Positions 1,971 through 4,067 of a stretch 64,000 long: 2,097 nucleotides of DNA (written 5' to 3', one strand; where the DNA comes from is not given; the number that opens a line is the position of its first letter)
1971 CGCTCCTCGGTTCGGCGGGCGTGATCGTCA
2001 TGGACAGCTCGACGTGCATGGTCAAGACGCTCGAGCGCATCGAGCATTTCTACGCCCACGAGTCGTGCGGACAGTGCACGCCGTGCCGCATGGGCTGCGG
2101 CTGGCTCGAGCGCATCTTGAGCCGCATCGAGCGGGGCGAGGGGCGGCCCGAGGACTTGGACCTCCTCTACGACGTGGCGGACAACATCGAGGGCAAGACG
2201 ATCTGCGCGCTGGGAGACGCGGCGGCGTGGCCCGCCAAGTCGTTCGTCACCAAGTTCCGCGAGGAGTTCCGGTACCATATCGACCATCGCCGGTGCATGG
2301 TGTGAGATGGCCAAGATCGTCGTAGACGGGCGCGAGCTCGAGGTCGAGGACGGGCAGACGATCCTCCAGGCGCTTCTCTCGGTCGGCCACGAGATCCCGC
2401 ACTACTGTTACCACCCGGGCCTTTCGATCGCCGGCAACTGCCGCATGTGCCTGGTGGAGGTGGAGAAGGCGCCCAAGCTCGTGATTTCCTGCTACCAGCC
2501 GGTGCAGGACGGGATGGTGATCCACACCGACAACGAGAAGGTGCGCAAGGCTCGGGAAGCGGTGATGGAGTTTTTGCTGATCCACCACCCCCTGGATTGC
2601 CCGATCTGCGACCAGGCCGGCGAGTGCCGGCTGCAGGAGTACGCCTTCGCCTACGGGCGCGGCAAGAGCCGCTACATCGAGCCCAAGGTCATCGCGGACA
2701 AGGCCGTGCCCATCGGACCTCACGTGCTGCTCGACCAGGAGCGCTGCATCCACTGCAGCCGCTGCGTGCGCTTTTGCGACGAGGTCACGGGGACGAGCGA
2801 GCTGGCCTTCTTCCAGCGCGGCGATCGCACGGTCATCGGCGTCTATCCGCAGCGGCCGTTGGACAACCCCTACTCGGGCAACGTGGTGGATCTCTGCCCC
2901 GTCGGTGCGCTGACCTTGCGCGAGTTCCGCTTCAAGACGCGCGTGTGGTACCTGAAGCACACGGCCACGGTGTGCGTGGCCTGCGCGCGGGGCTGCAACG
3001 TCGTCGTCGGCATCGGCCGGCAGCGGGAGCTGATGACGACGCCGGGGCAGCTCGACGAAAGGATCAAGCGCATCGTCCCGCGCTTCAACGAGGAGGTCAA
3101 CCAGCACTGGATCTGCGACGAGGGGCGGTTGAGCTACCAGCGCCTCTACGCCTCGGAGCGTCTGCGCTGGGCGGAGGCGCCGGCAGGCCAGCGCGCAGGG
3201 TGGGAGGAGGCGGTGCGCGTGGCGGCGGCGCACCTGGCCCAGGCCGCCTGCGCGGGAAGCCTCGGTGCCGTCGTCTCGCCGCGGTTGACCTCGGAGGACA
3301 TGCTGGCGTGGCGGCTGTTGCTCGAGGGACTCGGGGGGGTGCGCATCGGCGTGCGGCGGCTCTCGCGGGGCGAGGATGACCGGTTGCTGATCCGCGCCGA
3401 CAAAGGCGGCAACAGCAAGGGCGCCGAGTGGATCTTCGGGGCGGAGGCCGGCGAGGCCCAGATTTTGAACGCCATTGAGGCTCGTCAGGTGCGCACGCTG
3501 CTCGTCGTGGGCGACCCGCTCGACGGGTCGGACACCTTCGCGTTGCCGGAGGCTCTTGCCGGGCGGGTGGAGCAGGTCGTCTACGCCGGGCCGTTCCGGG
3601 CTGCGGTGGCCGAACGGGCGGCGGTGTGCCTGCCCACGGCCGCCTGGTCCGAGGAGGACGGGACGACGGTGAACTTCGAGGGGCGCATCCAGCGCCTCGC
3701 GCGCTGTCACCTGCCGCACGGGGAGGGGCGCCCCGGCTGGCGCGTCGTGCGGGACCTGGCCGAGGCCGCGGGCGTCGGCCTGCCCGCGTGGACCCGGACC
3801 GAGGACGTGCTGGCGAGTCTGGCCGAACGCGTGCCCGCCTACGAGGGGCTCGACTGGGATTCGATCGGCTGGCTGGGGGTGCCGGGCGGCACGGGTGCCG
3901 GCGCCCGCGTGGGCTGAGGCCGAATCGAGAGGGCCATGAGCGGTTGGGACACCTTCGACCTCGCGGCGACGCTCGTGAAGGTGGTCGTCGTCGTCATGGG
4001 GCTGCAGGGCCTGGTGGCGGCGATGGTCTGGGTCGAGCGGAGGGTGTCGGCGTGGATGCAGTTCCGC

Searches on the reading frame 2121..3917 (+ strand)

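Call 68: search_protein_families(library=pfam, proteins=[window:2121-3917:+], max_evalue=0.00001)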
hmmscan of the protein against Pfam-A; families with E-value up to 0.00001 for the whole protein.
window:2121-3917:+ (598 aa): 6 families
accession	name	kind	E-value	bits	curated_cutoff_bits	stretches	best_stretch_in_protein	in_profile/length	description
PF22117.2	Fer4_Nqo3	-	2.3e-27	95.4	27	1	199-265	1-67/67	NADH-quinone oxidoreductase subunit 3, ferredoxin-like domain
PF13510.11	Fer2_4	-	3.8e-21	75.4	22.8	1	65-138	5-81/82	2Fe-2S iron-sulfur cluster binding domain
PF10588.14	NADH-G_4Fe-4S_3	-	3.2e-16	59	27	1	145-184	1-40/40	NADH-ubiquinone oxidoreductase-G iron-sulfur binding region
PF00384.28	Molybdopterin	-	3.3e-12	46.5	24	1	485-548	289-352/353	Molybdopterin oxidoreductase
PF00111.32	Fer2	-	2.3e-08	34.3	21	1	70-116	7-49/77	2Fe-2S iron-sulfur cluster binding domain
PF22151.2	Fer4_NDSU1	-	3e-07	30.3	23.8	1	279-339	2-50/51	NADH-ubiquinone oxidoreductase NDSU1/NuoG-like, 4Fe-4S domain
